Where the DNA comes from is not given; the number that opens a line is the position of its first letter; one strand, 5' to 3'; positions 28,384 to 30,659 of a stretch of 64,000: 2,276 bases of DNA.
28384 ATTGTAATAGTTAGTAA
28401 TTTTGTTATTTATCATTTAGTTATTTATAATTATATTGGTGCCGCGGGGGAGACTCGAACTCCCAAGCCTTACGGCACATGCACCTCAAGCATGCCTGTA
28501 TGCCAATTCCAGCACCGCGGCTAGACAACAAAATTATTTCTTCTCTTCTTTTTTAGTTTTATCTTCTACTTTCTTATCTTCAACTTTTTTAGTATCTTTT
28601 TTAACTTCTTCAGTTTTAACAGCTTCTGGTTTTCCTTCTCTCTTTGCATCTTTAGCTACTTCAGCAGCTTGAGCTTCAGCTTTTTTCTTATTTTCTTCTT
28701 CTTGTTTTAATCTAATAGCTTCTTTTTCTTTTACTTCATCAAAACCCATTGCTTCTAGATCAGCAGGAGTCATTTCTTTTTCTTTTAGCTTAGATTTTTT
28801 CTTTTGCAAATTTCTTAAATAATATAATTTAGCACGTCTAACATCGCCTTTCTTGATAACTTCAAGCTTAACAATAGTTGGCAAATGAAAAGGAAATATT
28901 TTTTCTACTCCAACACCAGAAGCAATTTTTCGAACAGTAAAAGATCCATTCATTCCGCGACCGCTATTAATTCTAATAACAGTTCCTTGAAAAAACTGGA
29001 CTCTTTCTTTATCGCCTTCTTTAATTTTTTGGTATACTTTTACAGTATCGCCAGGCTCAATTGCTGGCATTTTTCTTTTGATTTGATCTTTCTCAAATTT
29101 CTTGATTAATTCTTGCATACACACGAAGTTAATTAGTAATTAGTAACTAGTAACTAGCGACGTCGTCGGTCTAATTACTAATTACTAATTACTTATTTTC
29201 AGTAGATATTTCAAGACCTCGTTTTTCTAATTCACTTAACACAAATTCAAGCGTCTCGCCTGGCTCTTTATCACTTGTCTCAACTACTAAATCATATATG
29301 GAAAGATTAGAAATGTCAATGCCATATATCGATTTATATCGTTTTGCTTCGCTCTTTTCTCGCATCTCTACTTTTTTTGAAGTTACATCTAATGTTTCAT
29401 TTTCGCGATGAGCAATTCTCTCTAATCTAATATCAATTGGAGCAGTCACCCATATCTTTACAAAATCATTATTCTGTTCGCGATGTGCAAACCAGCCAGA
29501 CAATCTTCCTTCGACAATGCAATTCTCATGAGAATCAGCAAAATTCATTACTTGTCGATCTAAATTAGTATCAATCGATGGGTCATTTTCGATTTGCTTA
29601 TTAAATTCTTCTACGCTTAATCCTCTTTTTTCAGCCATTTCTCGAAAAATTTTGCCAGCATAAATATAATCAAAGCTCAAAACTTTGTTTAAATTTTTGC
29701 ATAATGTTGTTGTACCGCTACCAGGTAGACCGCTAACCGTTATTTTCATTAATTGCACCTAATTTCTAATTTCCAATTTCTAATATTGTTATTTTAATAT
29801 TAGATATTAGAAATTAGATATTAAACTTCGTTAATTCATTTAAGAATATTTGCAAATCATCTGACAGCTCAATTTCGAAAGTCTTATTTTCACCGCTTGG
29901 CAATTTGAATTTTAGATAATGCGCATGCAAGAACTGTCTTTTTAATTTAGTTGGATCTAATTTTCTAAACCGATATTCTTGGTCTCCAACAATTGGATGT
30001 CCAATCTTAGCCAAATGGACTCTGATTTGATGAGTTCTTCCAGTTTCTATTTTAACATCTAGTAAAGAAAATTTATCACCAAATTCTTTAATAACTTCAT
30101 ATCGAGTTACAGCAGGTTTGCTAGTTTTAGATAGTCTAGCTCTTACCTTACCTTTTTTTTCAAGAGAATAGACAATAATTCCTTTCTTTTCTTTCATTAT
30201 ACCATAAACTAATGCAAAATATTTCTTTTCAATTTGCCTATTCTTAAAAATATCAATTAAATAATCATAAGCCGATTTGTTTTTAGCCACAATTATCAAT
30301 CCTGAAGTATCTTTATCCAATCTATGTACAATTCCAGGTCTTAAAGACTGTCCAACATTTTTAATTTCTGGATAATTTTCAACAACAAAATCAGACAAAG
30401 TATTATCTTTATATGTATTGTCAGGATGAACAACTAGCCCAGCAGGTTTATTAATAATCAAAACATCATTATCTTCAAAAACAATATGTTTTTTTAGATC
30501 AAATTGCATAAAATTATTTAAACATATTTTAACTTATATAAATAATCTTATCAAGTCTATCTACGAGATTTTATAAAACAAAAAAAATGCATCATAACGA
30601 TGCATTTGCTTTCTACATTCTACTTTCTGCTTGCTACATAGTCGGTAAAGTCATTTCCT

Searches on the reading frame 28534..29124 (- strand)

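Call 12: search_protein_families(library=pfam, proteins=[window:28534-29124:-], max_evalue=0.001)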
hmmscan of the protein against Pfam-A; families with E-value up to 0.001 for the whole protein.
window:28534-29124:- (196 aa): 1 family
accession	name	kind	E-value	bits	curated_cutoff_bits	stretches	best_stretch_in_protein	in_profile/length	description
PF01245.26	Ribosomal_L19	-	2.3e-42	143.9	22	1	6-116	2-111/111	Ribosomal protein L19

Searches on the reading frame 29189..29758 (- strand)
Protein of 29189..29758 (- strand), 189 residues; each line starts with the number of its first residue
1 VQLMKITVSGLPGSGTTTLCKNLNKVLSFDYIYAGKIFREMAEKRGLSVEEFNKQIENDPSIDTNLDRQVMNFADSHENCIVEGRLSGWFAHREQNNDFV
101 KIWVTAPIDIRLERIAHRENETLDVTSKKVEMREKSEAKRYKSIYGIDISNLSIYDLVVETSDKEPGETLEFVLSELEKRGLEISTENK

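Call 12: search_protein_families(library=pfam, proteins=[window:29189-29758:-], max_evalue=0.001)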
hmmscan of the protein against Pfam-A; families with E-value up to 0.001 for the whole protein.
window:29189-29758:- (189 aa): 4 families
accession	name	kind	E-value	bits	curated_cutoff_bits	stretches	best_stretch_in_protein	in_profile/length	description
PF13189.12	Cytidylate_kin2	-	7.9e-25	88.5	28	1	6-162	2-175/176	Cytidylate kinase-like family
PF13238.12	AAA_18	-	1.5e-19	71.2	29.4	1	6-135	1-121/128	AAA domain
PF13207.12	AAA_17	-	6.8e-14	52.7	27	1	10-89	2-83/136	AAA domain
PF02224.24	Cytidylate_kin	-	4e-08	33.7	26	0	6-42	1-37/211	Cytidylate kinase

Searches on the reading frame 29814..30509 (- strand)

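Call 12: search_protein_families(library=pfam, proteins=[window:29814-30509:-], max_evalue=0.001)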
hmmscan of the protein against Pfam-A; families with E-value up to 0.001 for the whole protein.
window:29814-30509:- (231 aa): 1 family
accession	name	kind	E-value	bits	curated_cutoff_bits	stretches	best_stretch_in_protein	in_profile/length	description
PF00849.27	PseudoU_synth_2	-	1.7e-36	126.1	26.8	1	15-168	1-152/152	RNA pseudouridylate synthase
